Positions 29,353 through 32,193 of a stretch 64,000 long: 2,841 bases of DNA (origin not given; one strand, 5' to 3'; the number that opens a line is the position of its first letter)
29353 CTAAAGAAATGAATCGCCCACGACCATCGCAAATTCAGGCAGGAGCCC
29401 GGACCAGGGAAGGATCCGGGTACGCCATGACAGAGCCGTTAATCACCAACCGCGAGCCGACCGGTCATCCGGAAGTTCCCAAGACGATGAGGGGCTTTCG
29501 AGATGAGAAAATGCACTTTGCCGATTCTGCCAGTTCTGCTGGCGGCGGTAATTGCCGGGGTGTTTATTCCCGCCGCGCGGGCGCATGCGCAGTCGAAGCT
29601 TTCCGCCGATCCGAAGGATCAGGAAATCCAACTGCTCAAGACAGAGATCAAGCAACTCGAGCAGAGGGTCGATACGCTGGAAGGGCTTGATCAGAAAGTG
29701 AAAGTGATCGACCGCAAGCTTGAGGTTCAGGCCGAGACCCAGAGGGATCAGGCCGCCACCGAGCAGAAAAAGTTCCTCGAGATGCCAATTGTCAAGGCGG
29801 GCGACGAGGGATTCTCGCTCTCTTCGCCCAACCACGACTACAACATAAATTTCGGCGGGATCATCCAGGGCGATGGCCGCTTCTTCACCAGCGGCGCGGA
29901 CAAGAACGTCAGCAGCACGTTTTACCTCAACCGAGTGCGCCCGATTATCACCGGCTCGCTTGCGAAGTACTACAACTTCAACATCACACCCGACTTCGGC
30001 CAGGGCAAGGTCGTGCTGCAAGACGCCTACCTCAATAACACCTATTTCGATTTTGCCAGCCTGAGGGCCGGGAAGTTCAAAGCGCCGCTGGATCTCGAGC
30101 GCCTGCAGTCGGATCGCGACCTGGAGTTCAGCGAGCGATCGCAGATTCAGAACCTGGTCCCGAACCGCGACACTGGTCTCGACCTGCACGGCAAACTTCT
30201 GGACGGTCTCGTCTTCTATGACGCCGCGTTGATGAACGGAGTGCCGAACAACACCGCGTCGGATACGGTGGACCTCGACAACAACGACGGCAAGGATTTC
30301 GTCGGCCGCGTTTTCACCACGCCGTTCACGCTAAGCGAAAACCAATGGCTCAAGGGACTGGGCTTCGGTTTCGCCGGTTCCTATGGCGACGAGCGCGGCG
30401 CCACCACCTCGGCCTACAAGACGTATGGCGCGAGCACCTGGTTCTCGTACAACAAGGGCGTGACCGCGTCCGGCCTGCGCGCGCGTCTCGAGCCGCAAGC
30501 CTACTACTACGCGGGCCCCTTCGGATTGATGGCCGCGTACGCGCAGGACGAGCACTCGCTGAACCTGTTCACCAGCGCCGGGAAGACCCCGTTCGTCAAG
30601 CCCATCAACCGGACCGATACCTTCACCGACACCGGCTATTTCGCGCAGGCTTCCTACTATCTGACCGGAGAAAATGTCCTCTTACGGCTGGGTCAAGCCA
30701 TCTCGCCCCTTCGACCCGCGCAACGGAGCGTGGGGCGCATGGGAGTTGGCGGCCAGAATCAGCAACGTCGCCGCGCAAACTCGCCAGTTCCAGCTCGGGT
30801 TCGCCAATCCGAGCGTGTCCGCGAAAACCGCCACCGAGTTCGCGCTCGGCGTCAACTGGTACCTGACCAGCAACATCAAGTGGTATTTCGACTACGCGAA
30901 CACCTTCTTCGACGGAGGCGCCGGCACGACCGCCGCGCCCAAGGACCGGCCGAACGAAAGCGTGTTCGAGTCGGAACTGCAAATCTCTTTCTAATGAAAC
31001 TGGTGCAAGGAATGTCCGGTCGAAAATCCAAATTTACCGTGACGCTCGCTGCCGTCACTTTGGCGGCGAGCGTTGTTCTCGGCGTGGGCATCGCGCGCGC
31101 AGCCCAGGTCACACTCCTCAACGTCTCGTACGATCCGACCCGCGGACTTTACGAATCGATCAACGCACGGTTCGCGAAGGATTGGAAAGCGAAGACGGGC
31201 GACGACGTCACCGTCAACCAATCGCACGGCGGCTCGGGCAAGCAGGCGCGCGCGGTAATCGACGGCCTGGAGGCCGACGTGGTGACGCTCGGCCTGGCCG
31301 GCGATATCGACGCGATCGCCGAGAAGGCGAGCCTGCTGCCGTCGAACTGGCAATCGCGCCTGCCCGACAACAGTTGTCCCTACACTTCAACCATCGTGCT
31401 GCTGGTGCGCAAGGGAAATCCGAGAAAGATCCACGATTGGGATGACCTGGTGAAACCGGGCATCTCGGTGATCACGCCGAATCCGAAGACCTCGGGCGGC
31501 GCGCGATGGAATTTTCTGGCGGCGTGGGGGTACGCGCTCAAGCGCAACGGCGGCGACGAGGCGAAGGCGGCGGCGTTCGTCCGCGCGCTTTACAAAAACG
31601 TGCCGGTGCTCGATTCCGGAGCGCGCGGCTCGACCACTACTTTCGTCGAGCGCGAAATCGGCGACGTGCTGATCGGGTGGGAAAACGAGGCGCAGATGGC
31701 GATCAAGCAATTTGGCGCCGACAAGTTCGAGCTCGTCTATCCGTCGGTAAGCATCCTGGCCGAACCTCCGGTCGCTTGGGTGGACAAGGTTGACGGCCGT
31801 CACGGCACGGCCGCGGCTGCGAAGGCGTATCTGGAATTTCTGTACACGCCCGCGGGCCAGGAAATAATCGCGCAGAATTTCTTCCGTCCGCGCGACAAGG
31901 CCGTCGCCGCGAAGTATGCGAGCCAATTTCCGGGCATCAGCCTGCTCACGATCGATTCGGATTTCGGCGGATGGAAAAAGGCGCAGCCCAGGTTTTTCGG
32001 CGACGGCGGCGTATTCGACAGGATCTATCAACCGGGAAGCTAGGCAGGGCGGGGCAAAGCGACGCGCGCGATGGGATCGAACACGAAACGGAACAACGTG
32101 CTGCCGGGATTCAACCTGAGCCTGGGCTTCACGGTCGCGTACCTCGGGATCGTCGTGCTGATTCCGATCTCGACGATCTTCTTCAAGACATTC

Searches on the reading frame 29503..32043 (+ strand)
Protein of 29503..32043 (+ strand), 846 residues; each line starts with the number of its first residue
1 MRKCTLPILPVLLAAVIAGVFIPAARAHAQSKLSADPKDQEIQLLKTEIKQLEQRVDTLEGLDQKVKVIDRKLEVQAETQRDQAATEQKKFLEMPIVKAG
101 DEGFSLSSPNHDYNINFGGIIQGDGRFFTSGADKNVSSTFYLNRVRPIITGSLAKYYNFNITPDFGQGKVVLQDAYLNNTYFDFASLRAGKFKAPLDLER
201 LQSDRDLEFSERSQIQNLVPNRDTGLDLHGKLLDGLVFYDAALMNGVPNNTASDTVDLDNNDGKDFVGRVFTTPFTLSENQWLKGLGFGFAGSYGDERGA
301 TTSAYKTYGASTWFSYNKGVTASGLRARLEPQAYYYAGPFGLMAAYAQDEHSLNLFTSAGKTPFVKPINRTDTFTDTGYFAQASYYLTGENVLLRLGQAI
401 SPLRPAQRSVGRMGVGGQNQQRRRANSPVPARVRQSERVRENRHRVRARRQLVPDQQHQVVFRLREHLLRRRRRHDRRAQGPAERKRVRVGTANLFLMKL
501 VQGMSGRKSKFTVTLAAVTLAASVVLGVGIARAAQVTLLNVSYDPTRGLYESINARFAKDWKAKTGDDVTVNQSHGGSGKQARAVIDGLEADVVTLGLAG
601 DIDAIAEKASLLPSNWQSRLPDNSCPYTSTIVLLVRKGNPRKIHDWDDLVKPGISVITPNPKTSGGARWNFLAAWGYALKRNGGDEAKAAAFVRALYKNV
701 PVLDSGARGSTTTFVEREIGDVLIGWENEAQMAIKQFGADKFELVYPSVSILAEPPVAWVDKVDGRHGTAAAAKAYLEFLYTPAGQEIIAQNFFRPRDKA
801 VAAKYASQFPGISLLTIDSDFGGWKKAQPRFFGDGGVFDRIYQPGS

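Call 70: search_protein_families(library=pfam, proteins=[window:29503-32043:+], max_evalue=0.00001)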
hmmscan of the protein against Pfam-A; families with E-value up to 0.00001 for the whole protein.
window:29503-32043:+ (846 aa): 5 families
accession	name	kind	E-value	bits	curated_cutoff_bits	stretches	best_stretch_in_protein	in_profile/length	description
PF13531.11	SBP_bac_11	-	1.5e-37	130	25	1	555-795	14-227/227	Bacterial extracellular solute-binding protein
PF01547.30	SBP_bac_1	-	2.9e-16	60.8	26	1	550-787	7-307/307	Bacterial extracellular solute-binding protein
PF07396.17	Porin_O_P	-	2e-11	44.2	20.9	1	132-407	18-293/370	Phosphate-selective porin O and P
PF13416.11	SBP_bac_8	-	5.2e-07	30.2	27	1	623-794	85-259/279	Bacterial extracellular solute-binding protein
PF13343.11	SBP_bac_6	-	2.4e-06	27.6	24.6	1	644-802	81-225/245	Bacterial extracellular solute-binding protein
